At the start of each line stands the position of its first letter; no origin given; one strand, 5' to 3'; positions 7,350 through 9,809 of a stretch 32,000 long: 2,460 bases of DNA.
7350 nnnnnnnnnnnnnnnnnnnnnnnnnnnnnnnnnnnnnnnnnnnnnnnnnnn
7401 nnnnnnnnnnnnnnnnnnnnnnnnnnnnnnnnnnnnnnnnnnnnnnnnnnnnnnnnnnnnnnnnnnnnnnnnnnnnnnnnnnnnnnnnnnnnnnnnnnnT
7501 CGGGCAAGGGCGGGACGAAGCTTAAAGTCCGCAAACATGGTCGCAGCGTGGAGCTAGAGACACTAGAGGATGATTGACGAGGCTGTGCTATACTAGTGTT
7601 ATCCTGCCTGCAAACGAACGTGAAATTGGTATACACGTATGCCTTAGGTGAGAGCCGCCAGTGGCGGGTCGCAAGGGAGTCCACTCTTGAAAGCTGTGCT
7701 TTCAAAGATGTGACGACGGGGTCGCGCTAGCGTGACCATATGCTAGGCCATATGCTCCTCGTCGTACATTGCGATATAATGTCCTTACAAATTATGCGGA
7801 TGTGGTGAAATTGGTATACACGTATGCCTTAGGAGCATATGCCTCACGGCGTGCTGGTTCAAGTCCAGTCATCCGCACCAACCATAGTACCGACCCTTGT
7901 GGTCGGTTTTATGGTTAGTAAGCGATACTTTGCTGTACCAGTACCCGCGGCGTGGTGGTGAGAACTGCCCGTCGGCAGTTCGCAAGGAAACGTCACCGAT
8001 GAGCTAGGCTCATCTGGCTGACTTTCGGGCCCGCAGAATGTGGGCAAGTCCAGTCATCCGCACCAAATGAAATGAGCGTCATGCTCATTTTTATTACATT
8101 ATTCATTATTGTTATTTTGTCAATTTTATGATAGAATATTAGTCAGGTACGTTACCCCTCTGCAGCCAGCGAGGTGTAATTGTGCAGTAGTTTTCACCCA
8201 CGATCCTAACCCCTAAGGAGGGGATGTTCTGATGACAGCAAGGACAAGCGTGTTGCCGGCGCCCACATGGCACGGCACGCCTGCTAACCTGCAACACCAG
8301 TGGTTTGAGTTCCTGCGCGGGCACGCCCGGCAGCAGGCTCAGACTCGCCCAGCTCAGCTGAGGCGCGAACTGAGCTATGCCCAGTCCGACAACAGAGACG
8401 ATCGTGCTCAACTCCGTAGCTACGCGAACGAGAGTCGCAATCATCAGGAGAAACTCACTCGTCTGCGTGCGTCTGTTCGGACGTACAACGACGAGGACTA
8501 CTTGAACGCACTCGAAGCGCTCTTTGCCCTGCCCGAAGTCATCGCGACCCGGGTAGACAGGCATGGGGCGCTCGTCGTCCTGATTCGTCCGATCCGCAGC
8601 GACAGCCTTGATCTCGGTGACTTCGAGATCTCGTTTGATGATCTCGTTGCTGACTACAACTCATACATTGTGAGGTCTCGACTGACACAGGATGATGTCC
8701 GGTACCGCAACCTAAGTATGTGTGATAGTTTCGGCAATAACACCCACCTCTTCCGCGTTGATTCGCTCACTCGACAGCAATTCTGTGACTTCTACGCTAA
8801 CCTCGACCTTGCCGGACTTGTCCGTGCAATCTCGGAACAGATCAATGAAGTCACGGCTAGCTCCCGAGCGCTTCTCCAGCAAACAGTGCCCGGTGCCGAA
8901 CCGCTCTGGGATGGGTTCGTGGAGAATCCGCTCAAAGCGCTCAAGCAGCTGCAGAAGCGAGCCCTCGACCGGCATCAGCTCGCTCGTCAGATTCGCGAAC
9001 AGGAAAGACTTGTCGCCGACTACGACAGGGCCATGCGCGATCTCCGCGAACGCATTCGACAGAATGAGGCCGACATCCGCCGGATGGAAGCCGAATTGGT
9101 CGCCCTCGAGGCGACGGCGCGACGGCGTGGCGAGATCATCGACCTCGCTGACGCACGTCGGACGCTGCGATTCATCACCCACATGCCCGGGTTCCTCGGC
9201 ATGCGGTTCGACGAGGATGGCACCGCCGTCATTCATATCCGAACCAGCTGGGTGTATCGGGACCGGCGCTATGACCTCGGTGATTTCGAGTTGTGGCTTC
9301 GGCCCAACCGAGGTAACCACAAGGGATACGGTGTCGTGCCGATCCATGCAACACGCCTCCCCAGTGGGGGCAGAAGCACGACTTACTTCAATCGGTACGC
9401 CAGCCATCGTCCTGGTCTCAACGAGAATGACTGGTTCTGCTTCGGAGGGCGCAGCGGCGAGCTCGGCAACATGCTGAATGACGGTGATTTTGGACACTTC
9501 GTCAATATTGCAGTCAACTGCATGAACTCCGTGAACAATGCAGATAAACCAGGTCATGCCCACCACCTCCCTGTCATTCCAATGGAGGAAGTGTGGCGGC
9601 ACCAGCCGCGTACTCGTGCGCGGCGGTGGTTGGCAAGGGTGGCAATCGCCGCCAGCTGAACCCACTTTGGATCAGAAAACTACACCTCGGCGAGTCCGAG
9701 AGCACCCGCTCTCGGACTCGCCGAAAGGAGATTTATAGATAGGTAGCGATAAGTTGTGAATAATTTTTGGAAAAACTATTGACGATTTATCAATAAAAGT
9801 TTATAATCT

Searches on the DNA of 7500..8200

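Call 6: search_rna_families(source=window, start=7500, end=8200, threshold=evalue, max_evalue=10, show_alignments=4)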
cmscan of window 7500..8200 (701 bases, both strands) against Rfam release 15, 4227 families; matches with E-value up to 10: 6.
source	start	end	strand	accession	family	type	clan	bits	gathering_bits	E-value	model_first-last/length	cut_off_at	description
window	7796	7877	+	RF00005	tRNA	Gene; tRNA;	CL00001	58.9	29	4e-12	1-71/71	no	tRNA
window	7877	7919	+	RF03796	mir-5984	Gene; miRNA;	-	23.4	95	0.05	1-74/74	no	mir-5984 microRNA precursor family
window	8065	8117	+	RF02420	Bp1_162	Gene; sRNA;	-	21.7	50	0.39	1-100/100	no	Burkholderia sRNA Bp1_Cand612_SIPHT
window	7760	7784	+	RF01106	SBWMV1_UPD-PKb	Cis-reg;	-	19.6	38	2.1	1-25/25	no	Pseudoknot of upstream pseudoknot domain (UPD) of the 3'UTR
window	8013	8067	-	RF00188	SNORD103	Gene; snRNA; snoRNA; CD-box;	-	17.4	45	1.2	1-83/83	no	Small nucleolar RNA SNORD103/SNORD85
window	7683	7791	-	RF02048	STnc30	Gene; sRNA;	-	15.5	120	9.5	1-132/132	no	Salmonella enterica conserved region STnc30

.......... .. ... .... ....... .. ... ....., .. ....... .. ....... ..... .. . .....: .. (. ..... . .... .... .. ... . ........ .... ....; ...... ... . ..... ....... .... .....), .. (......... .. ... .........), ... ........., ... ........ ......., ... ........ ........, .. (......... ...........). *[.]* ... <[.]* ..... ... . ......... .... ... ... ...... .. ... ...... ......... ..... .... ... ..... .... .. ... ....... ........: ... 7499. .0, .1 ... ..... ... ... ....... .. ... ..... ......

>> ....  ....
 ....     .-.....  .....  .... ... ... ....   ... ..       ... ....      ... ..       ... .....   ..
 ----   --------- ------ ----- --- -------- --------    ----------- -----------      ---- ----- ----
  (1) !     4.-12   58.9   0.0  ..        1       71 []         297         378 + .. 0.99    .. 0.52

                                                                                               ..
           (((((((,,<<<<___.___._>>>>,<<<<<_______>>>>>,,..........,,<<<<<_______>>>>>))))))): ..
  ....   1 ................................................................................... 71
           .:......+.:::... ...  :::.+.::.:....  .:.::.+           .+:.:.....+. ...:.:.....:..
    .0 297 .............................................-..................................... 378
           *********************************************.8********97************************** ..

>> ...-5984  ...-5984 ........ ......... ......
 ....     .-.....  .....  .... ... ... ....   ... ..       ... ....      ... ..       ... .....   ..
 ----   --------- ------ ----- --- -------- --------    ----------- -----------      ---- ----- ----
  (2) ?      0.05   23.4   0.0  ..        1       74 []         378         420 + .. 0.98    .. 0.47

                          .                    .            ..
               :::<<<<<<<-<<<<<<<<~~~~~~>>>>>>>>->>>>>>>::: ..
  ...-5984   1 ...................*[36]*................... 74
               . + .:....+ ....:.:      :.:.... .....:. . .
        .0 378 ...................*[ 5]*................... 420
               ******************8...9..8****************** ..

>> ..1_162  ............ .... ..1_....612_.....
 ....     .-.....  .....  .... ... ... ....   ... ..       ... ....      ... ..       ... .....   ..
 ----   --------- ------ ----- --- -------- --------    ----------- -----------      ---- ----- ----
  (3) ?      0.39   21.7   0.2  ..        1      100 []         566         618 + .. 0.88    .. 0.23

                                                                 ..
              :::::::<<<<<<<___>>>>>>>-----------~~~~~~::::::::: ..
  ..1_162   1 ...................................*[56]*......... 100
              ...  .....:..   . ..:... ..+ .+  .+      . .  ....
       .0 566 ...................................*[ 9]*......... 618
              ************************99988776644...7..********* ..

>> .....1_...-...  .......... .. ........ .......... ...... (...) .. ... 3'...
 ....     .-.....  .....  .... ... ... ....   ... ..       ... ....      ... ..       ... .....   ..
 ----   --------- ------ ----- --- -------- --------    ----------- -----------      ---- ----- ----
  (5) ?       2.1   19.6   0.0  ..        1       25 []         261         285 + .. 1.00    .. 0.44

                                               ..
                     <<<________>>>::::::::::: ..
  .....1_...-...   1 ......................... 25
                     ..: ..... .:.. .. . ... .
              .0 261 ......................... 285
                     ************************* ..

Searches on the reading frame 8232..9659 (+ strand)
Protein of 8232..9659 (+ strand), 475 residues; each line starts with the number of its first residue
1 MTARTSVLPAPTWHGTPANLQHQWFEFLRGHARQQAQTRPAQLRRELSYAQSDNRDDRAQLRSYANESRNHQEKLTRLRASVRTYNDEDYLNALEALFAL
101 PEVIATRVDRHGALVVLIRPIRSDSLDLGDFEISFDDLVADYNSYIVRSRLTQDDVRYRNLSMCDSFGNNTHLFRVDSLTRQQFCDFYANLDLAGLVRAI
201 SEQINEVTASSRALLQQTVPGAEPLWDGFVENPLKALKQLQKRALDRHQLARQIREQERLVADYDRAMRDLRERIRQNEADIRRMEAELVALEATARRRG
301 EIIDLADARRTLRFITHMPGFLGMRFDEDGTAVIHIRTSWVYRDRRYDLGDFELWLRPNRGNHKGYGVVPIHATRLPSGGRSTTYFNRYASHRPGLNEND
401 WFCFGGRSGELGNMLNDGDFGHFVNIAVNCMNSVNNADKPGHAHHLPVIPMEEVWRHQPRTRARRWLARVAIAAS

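Call 12: search_protein_families(library=pfam, proteins=[window:8232-9659:+], max_evalue=0.01)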
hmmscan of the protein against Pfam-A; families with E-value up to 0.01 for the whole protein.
window:8232-9659:+ (475 aa): 1 family
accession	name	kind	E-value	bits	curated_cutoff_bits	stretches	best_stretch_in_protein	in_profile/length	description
PF08614.16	ATG16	-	0.0096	16.5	33.7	0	239-295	110-166/200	Autophagy protein 16 (ATG16)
